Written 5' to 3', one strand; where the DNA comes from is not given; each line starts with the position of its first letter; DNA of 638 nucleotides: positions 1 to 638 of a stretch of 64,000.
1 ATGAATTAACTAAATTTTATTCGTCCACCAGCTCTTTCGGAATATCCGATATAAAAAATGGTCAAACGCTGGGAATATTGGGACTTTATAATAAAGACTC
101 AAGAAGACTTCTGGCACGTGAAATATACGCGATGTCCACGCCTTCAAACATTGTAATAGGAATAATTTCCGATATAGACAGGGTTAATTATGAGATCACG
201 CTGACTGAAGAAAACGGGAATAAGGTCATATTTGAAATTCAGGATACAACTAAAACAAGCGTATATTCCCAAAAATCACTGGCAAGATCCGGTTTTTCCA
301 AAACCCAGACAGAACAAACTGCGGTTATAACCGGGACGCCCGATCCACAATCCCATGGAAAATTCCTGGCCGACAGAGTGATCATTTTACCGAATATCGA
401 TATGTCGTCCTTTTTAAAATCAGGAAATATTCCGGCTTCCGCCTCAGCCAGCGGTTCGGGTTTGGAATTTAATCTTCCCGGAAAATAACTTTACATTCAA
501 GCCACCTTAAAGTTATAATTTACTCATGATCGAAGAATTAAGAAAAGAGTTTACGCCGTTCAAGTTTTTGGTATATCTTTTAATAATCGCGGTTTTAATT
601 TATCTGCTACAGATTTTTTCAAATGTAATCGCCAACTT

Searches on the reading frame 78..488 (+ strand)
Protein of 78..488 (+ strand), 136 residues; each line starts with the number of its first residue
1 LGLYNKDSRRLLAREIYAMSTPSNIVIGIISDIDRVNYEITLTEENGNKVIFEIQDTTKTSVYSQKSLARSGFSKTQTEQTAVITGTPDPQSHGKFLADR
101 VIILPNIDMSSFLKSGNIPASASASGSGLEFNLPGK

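Call 80: search_protein_families(library=padloc, alignment_id=A5, max_evalue=0.00001)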
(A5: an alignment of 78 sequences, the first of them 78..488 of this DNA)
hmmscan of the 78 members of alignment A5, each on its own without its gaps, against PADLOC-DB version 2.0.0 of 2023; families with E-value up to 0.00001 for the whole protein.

A. member 1, window:78-488:+ (136 aa): 0 families

B. families by the number of members that match (of 78 scanned): 11 families
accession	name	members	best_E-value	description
PDLC01078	C3a156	2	4.8e-19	oxidoreductase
PDLC02960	RT-Protease_XI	1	1e-14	single gene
PDLC02959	RT-Protease_XI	1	3.6e-14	single gene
PDLC04593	PDC-M35A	1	3.4e-08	-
PDLC00441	ThsC2|ThsC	1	7.6e-08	HIT family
PDLC01250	Cas4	1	1.3e-07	"CAS-I,CAS-II,CAS-III,CAS-IV,CAS-V,CAS-VI; acquisition_associated"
PDLC00943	Cas4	1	3.9e-07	CRISPR-associated protein Cas4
PDLC00944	Cas4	1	4e-07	Cas4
PDLC04903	PDC-S09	1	7e-07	-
PDLC03855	LmuA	1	1.3e-06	-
PDLC01447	Cas4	1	1.7e-06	"CAS-I,CAS-II,CAS-III,CAS-IV,CAS-V,CAS-VI; acquisition_associated"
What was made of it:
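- On CRISPR-associated Cas4 (TIGR00372 / PF01930): No other cas hit among 78 window ORFs (call 80).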

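Call 81: search_protein_families(library=pfam, alignment_id=A5, max_evalue=0.00001)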
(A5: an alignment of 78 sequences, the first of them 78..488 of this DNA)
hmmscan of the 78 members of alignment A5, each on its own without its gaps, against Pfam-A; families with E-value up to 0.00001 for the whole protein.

A. member 1, window:78-488:+ (136 aa): 0 families

B. families by the number of members that match (of 78 scanned): 89 families (the first 25 are shown)
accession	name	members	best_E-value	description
PF00903.31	Glyoxalase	3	1.4e-11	Glyoxalase/Bleomycin resistance protein/Dioxygenase superfamily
PF00296.26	Bac_luciferase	2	9.2e-55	Luciferase-like monooxygenase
PF00587.30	tRNA-synt_2b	2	2.5e-24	tRNA synthetase class II core domain (G, H, P, S and T)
PF13180.12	PDZ_2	2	6.6e-19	PDZ domain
PF03129.25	HGTP_anticodon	2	4.3e-16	Anticodon binding domain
PF17820.7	PDZ_6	2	3.9e-14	PDZ domain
PF00595.29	PDZ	2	9.7e-14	PDZ domain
PF01966.28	HD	2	5.9e-10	HD domain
PF04205.19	FMN_bind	2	1.6e-07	FMN-binding domain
PF01406.26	tRNA-synt_1e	1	2.6e-115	tRNA synthetases class I (C) catalytic domain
PF02781.21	G6PD_C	1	1.4e-100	Glucose-6-phosphate dehydrogenase, C-terminal domain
PF01116.26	F_bP_aldolase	1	2.7e-66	Fructose-bisphosphate aldolase class-II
PF13660.11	DUF4147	1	1.2e-61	Domain of unknown function (DUF4147)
PF00456.26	Transketolase_N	1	1.7e-60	Transketolase, thiamine diphosphate binding domain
PF00479.28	G6PD_N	1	3.4e-54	Glucose-6-phosphate dehydrogenase, NAD binding domain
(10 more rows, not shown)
